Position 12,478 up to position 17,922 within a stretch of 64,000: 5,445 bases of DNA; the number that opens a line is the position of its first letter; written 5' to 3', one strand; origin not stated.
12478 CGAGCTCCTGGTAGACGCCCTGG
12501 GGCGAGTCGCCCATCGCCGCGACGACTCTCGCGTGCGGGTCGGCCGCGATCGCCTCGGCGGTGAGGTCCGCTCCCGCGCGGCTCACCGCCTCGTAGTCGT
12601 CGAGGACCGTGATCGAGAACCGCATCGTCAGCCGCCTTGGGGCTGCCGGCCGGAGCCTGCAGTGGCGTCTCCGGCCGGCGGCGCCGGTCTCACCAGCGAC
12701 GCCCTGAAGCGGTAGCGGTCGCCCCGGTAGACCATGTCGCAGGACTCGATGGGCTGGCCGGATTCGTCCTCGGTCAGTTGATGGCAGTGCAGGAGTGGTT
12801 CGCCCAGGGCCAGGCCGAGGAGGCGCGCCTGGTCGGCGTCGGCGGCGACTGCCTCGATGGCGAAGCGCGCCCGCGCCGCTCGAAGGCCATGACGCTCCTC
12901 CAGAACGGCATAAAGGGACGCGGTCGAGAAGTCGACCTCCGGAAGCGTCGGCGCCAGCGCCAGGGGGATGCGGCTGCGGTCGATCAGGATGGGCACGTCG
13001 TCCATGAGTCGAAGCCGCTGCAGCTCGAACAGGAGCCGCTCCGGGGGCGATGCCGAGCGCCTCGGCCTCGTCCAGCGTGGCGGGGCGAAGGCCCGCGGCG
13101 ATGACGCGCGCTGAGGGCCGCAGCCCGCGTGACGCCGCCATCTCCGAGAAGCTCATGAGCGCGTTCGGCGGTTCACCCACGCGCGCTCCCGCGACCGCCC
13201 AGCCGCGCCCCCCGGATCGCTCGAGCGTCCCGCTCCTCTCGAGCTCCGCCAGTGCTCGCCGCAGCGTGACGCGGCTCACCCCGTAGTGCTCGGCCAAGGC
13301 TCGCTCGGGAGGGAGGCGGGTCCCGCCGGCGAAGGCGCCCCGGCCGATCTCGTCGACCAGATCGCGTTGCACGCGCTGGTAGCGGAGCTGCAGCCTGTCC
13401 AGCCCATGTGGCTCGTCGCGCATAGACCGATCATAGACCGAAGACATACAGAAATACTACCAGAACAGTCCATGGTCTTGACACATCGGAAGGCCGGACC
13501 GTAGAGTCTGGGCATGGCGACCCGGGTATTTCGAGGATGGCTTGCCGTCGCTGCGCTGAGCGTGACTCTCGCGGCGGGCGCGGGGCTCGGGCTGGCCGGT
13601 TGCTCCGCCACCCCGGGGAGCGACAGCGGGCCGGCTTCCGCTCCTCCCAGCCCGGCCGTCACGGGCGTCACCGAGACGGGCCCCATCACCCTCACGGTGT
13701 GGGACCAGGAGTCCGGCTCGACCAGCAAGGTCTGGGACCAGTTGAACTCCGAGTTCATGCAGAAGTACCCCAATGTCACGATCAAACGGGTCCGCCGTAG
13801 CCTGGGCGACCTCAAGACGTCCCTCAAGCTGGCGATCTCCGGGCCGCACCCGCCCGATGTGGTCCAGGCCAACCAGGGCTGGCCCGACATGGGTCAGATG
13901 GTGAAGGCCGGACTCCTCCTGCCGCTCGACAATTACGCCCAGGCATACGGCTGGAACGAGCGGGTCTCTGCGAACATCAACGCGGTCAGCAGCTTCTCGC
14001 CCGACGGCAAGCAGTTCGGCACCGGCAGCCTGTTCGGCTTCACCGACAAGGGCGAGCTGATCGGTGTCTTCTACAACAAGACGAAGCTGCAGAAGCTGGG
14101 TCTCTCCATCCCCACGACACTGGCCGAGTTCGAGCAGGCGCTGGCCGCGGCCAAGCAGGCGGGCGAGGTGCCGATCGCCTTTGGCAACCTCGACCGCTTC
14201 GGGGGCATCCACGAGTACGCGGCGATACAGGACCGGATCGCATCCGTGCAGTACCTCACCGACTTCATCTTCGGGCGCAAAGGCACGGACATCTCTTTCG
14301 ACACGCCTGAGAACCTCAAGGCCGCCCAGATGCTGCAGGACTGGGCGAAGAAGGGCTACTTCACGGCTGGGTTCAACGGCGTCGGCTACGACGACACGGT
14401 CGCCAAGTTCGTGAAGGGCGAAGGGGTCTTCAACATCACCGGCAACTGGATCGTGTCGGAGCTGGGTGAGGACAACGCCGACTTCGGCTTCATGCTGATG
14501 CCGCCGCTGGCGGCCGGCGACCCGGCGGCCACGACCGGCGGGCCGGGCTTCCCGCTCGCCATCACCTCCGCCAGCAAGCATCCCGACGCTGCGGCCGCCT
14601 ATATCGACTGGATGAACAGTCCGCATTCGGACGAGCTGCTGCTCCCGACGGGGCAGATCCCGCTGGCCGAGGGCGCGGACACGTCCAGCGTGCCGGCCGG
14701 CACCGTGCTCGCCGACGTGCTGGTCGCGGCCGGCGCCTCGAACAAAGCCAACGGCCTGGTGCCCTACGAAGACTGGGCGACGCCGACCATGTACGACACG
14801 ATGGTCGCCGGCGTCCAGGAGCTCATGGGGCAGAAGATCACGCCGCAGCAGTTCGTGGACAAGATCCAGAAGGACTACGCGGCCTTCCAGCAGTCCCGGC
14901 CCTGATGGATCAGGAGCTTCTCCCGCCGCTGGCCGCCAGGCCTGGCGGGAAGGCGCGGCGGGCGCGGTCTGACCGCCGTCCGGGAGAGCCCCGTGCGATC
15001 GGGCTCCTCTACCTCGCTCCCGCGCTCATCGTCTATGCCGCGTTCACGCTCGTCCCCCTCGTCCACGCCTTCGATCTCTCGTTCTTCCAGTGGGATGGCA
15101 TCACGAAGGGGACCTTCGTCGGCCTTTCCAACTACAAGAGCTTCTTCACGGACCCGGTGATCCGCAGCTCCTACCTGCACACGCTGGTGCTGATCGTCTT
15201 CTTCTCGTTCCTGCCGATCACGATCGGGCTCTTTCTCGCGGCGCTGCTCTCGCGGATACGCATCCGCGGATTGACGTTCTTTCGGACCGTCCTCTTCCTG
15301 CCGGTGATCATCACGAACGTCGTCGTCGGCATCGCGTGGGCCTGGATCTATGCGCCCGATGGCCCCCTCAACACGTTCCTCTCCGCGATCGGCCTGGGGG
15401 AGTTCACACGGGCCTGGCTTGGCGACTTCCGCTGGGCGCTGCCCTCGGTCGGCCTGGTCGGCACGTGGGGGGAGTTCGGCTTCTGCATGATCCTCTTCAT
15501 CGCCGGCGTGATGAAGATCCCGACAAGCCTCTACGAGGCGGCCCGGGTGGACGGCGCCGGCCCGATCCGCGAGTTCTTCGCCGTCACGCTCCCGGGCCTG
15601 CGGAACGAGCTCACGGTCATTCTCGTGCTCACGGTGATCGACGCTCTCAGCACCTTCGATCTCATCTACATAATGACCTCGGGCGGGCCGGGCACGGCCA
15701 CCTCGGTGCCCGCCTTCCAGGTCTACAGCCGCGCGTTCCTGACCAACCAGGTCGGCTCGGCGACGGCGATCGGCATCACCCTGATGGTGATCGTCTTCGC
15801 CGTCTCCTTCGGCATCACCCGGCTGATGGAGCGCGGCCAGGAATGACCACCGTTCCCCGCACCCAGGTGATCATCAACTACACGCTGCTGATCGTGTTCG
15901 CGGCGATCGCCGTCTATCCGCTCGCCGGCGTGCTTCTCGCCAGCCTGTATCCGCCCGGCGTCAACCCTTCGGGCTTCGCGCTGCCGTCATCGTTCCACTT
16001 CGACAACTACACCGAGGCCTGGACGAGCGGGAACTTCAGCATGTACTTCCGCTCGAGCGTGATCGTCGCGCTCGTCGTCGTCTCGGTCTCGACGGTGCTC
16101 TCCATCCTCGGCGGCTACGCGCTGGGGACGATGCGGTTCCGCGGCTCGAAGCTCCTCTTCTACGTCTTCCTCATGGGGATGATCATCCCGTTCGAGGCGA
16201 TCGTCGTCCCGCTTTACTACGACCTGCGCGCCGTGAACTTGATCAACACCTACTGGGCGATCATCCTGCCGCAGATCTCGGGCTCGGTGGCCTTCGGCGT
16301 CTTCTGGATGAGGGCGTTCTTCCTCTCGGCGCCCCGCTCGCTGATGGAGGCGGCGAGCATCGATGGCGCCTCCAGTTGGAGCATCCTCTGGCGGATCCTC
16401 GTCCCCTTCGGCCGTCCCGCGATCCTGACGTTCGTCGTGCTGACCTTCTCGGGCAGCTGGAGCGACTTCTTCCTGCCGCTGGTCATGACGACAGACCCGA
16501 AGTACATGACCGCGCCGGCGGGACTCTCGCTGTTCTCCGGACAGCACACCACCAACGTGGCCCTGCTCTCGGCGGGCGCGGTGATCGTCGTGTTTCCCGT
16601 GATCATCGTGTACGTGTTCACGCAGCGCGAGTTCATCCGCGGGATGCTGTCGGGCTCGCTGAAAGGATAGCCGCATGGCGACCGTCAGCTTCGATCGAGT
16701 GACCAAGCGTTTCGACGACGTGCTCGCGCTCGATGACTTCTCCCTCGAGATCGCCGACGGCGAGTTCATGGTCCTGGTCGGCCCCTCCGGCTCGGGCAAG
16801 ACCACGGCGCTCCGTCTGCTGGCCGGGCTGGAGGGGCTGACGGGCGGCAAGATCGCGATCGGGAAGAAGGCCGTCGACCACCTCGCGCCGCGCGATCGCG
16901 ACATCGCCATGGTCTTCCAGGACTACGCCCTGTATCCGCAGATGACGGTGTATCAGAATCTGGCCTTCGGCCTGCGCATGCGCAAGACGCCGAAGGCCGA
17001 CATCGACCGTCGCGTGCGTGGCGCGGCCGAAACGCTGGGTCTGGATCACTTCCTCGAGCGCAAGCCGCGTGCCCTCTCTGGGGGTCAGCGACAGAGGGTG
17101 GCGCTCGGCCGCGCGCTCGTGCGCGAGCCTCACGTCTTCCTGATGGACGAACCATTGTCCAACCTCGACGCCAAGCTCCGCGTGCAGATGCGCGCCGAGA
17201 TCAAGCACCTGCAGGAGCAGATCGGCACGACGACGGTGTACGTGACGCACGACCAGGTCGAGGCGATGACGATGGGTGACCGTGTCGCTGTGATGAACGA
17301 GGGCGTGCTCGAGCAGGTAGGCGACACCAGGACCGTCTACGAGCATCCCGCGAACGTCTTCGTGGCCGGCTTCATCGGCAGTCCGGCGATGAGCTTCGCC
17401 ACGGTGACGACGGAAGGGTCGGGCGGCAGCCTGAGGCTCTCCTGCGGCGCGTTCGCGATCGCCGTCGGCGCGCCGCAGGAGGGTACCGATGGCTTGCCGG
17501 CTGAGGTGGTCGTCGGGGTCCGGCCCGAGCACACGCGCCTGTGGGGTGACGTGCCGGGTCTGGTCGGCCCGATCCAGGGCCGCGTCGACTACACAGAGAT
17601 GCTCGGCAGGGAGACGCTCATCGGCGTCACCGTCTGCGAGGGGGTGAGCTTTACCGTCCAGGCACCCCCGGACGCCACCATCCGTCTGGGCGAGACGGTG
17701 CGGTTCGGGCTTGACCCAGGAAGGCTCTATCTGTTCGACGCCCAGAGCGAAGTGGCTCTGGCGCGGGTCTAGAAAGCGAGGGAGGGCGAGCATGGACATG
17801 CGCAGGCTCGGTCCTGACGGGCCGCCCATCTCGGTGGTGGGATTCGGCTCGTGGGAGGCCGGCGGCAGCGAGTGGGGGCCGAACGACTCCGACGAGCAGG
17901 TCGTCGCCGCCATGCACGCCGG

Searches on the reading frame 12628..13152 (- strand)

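Call 14: search_protein_families(library=pfam, proteins=[window:12628-13152:-], max_evalue=0.01)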
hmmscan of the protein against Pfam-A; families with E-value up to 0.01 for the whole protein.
window:12628-13152:- (174 aa): 1 family
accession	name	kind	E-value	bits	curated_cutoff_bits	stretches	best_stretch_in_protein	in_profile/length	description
PF07702.18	UTRA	-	1.8e-33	115.8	23.8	1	36-148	29-141/141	UTRA domain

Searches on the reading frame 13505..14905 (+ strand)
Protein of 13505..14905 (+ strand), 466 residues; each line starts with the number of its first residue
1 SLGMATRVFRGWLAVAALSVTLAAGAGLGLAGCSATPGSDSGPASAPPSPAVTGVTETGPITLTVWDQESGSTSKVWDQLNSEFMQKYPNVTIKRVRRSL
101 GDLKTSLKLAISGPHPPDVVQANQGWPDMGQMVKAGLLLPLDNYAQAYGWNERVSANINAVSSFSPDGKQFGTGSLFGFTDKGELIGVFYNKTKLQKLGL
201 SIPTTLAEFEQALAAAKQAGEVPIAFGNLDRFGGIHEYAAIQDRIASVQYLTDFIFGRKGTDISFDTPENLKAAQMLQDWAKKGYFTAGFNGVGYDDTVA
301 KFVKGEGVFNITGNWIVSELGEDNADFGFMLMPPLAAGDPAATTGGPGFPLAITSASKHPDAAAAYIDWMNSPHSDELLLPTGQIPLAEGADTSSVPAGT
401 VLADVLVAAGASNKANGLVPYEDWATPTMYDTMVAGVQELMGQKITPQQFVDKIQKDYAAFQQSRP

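Call 14: search_protein_families(library=pfam, proteins=[window:13505-14905:+], max_evalue=0.01)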
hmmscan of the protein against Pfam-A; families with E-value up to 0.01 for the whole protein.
window:13505-14905:+ (466 aa): 3 families
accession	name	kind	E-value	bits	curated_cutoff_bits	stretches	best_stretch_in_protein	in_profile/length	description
PF01547.30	SBP_bac_1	-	9.3e-28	98.5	26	1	74-373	5-303/307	Bacterial extracellular solute-binding protein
PF13416.11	SBP_bac_8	-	6.5e-25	88.9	27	1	82-394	4-268/279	Bacterial extracellular solute-binding protein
PF13531.11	SBP_bac_11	-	5.3e-05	23.5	25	1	70-377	6-219/227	Bacterial extracellular solute-binding protein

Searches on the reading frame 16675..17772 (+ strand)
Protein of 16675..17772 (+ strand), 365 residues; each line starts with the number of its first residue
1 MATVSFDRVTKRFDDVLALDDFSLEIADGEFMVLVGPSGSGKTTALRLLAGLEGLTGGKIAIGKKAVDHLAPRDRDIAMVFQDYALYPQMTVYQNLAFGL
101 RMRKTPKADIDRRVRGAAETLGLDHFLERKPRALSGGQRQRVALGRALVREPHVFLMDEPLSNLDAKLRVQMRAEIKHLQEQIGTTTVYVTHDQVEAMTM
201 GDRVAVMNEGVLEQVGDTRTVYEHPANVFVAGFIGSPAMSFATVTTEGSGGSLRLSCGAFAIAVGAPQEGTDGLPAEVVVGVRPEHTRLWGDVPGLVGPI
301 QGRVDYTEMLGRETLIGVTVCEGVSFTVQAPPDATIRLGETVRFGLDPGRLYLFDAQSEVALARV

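Call 14: search_protein_families(library=pfam, proteins=[window:16675-17772:+], max_evalue=0.01)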
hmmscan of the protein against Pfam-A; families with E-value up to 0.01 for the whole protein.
window:16675-17772:+ (365 aa): 8 families
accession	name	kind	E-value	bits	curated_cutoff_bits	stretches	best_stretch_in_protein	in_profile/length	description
PF00005.33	ABC_tran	-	1.9e-32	113.2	25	1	19-161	1-136/137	ABC transporter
PF08402.16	TOBE_2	-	2.1e-11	44.2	21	1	280-354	1-76/76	TOBE domain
PF17912.7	OB_MalK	-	1.4e-07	32.7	27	1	235-286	1-52/53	MalK OB fold domain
PF13304.12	AAA_21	-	0.00011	22.9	27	1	31-52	1-22/304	AAA domain, putative AbiEii toxin, Type IV TA system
PF02463.25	SMC_N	-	0.00035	20.5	40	0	107-209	135-216/220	RecF/RecN/SMC N terminal domain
PF13401.12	AAA_22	-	0.00044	21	27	1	30-120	6-65/130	AAA domain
PF13191.12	AAA_16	-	0.0027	18.7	32.6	1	27-73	20-66/167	AAA ATPase domain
PF13604.12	AAA_30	-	0.0049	17.1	27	1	30-72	19-54/191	AAA domain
